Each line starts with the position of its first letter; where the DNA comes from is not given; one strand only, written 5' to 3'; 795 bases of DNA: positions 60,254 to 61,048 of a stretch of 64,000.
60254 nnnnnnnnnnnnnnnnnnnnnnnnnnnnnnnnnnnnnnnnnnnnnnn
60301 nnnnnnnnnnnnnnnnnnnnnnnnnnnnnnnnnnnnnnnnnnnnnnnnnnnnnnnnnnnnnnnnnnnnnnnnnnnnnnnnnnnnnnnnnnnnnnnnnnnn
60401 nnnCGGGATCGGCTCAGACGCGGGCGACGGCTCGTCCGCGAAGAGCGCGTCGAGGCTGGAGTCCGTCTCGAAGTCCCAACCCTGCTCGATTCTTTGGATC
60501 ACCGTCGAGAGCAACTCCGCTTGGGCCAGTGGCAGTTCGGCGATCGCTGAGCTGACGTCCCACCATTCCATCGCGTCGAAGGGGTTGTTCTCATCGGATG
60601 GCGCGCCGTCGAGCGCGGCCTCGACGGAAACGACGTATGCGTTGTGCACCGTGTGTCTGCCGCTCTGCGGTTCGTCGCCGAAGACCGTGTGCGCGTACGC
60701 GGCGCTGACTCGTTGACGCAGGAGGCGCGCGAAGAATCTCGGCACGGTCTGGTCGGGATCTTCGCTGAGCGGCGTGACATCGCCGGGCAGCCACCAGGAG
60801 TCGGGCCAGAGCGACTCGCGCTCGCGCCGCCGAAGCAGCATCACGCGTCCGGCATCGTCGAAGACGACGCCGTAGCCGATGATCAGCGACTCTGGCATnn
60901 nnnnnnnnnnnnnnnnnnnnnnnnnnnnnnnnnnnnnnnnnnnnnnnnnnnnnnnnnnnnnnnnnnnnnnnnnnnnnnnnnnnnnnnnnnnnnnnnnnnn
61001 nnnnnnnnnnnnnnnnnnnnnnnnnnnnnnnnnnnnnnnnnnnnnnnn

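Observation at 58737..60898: Two paralogous CMD-family genes (one fused to a degenerate Nudix domain) embedded and translationally coupled inside the trp operon between trpE and trpG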

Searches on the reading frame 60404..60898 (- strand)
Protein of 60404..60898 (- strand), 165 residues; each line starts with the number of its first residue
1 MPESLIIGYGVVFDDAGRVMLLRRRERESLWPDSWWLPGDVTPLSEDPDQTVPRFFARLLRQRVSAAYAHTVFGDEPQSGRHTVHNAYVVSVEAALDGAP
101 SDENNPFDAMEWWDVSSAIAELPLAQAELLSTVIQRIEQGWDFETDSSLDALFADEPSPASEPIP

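Call 28: predict_structure(alignment_id=A1)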
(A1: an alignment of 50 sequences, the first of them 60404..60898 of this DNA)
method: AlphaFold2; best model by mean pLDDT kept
length: 165 residues; sequences in the alignment: 50
mean_pLDDT: 86.0   pTM: 0.78
mean pLDDT of the five models: 86.0, 84.6, 84.4, 84.2, 84.0
residues with pLDDT >= 90: 109; 70-90: 30; 50-70: 8; < 50: 18
segments of 3 or more residues with pLDDT < 50: 148-165
pLDDT, mean of each block of 10 residues (from residue 1): 86 95 93 94 92 93 94 89 95 83 85 97 96 94 64 45 44
secondary structure, 60 per line:
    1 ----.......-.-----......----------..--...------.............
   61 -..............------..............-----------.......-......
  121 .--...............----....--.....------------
elements in order: E5-11 E19-24 E39-41 H48-60 E62-75 E82-95 E107-113 H115-121 H124-138 H143-146 H149-153

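Call 30: fold_search(model_id=the predicted structure, library=pdb)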
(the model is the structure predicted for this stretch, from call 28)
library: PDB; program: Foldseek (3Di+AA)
matches with E <= 10: 793; with E <= 0.001: 519
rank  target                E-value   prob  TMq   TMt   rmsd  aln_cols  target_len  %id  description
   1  5ggc_A                6.0e-09  1.00  0.59  0.36   3.9       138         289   17  Crystal structure of Mycobacterium smegmatis MutT1 in complex with phosphate and magnesium ions (excess magnesium, I) (released 2017-04-19)
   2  3grn_B                7.2e-09  1.00  0.63  0.75   4.1       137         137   16  CRYSTAL STRUCTURE OF MUTT PROTEIN FROM Methanosarcina mazei Go1 (released 2009-04-07)
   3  2rrk_MODEL_1_A        7.2e-09  1.00  0.61  0.71   7.6       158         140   18  Solution structure of the E. coli ORF135 protein (released 2012-01-18)
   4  3ees_A                8.7e-09  1.00  0.62  0.76   3.2       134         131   15  Structure of the RNA pyrophosphohydrolase BdRppH (released 2009-03-24)
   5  3eeu_A                1.1e-08  1.00  0.61  0.74   3.3       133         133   15  Structure of the RNA pyrophosphohydrolase BdRppH in complex with Holmium (released 2009-03-24)
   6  1soi                  1.3e-08  1.00  0.60  0.63   5.4       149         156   15  CRYSTAL STRUCTURE OF NUDIX HYDROLASE DR1025 IN COMPLEX WITH SM+3 (released 2004-05-11)
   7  1sz3_A                1.6e-08  1.00  0.61  0.64   5.2       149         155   15  CRYSTAL STRUCTURE OF NUDIX HYDROLASE DR1025 IN COMPLEXED WITH GNP AND MG+2 (released 2004-05-11)
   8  3grn_A                2.0e-08  1.00  0.63  0.75   4.1       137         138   15  CRYSTAL STRUCTURE OF MUTT PROTEIN FROM Methanosarcina mazei Go1 (released 2009-04-07)
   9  6m6y                  2.9e-08  1.00  0.61  0.36   3.7       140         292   17  Crystal structure of Mycobacterium smegmatis MutT1 in complex with 8-oxo-dGTP (released 2020-10-14)
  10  3hhj_A                3.0e-08  1.00  0.59  0.73   4.1       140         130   18  Crystal structure of mutator mutT from Bartonella henselae (released 2009-05-26)
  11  3ffu_A                4.2e-08  1.00  0.59  0.71   3.8       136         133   15  Structure of the RNA pyrophosphohydrolase BdRppH in complex with GTP and magnesium (released 2009-03-24)
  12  3gz8_C                4.7e-08  1.00  0.59  0.62   4.9       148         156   20  Cocrystal structure of NUDIX domain of Shewanella oneidensis NrtR complexed with ADP ribose (released 2009-06-09)
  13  3r03_A                5.0e-08  1.00  0.61  0.75   3.6       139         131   18  The crystal structure of NUDIX hydrolase from Rhodospirillum rubrum (released 2011-05-11)
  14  5gg5                  5.0e-08  1.00  0.58  0.34   4.1       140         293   17  Crystal structure of Mycobacterium smegmatis MutT1 (released 2017-04-19)
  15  6m72                  5.7e-08  1.00  0.60  0.36   3.7       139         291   16  Crystal structure of Mycobacterium smegmatis MutT1 in complex with 8-oxo-dGDP (released 2020-10-14)
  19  4dyw_A                8.3e-08  1.00  0.57  0.71   4.0       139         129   19  Crystal structure of MutT NUDIX hydrolase from Burkholderia pseudomallei (released 2012-04-11)
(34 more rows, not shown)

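Call 36: find_homologous_proteins(query=A3, max_evalue=0.001)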
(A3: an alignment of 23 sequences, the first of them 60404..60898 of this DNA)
Query A3 (23 sequences) (165 aa, profile of the alignment): 55 proteins with E <= 0.001 among 8000 candidates.
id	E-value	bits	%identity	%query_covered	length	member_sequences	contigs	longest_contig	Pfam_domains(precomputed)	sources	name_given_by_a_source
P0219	3.0e-82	292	76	94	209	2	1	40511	PF00293.35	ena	-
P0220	1.6e-81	290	77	93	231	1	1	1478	PF00293.35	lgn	-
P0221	2.3e-81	289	76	94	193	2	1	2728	PF00293.35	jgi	-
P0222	8.5e-81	287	76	93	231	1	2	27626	-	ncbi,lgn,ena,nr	ncbi:MAG: NUDIX hydrolase [Chloroflexi bacterium]|nr:NUDIX hydrolase [Chloroflexota bacterium]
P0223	1.5e-80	287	75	94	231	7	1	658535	PF00293.35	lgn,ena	-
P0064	1.7e-80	286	76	93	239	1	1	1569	PF00293.35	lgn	-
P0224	2.4e-80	286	76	93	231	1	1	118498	-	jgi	-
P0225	3.0e-80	286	78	85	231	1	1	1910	PF00293.35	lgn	-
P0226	3.7e-80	285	73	99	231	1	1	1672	-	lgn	-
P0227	4.3e-80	285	77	93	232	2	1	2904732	PF00293.35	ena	-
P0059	5.0e-80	285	76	85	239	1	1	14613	PF00293.35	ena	-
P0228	5.1e-80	285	76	93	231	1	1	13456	PF00293.35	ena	-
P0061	9.8e-80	284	75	96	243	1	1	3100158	PF00293.35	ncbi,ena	-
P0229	1.0e-79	284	75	93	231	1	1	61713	-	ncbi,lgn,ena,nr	ncbi:MAG: hypothetical protein OXS30_01740 [Chloroflexota bacterium]|nr:hypothetical protein [Chloro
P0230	1.1e-79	284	75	93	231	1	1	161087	PF00293.35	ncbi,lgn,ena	-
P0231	1.9e-79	283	74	93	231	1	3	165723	PF00293.35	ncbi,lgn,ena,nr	ncbi:MAG: hypothetical protein OXI41_09335 [Chloroflexota bacterium]|nr:hypothetical protein [Chloro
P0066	7.0e-79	281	72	99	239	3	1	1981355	PF00293.35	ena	-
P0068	1.7e-78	280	72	96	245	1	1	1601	PF00293.35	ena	-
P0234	3.4e-78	279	72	93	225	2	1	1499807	PF00293.35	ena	-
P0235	7.2e-78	278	66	99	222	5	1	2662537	PF00293.35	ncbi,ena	-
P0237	6.1e-77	275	63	96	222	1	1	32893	PF00293.35,PF14815.13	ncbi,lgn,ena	-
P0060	1.5e-76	274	76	87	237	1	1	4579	PF00293.35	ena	-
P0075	5.2e-75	269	57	98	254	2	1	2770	PF00293.35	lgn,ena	-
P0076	4.4e-74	266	58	95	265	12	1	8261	PF00293.35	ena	-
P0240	1.2e-72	261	53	98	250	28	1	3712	PF00293.35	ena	-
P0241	3.4e-71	256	56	98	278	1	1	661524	PF00293.35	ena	-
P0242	5.5e-71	255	59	93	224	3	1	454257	PF00293.35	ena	-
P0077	2.2e-68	247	57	98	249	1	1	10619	PF00293.35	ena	-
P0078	9.9e-68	245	55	98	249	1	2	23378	PF00293.35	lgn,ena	-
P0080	5.4e-67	243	54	98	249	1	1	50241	PF00293.35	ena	-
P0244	1.4e-66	241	52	98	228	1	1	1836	PF00293.35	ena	-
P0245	3.6e-66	240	52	99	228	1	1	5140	PF00293.35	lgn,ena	-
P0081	2.8e-65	237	53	99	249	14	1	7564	PF00293.35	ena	-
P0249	3.7e-14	71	38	88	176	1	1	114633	-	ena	-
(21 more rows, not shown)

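Call 37: find_encoding_contigs(protein=P0249, flank=9000, max_places=2)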
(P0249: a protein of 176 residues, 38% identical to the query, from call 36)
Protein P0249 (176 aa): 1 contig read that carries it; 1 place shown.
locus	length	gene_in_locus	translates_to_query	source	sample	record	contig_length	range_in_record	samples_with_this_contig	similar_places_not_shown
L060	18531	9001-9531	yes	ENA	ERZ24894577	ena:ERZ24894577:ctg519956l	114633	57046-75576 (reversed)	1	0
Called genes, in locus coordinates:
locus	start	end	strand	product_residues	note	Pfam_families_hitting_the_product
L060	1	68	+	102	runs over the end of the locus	PF13560:HTH_31 (weak), PF01381:HTH_3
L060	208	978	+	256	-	-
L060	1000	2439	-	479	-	PF23477:zf_Tbcl_2, PF00270:DEAD, PF00271:Helicase_C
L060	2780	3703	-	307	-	-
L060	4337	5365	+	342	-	PF03807:F420_oxidored, PF02153:PDH_N, PF20463:PDH_C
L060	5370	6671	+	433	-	PF00275:EPSP_synthase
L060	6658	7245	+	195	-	PF00625:Guanylate_kin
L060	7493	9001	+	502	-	PF04715:, PF00425:Chorismate_bind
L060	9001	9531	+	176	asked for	-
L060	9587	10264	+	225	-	PF02627:CMD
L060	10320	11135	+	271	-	PF02627:CMD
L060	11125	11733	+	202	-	PF00117:GATase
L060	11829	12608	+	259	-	PF02885:Glycos_trans_3N, PF00591:Glycos_transf_3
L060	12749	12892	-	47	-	-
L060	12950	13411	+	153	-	PF00218:IGPS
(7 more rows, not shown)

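Call 52: search_protein_representatives(alignment_id=A4)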
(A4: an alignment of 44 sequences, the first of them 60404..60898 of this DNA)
Query: 44 sequences, 361 profile positions. Proteins with E-value up to 0.001 (for the whole library): 1619; up to 1e-10: 122; up to 1e-30: 15. The best 150 are listed.
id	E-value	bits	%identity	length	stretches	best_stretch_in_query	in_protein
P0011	2.9e-150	517.4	-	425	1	1-359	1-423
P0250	2.9e-115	402.3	-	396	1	1-357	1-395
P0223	1.2e-110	387.1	-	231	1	1-232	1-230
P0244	1.8e-96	340.5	-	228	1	1-223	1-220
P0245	1.7e-88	314.2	-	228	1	1-233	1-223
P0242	8.1e-88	312.0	-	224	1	1-226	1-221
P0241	6.7e-86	305.7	-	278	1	1-191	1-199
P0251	9.3e-60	219.7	-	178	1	60-234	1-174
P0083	5.1e-58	213.9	-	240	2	91-234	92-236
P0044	7.8e-51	190.3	-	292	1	131-357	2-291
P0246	3.4e-50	188.2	-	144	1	41-152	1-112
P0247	7.5e-50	187.1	-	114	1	1-79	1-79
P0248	1.5e-42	163.0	-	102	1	1-79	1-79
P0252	1.2e-32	130.4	-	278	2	235-356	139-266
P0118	3.7e-32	128.9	-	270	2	229-360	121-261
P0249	6.7e-19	85.2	-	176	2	1-34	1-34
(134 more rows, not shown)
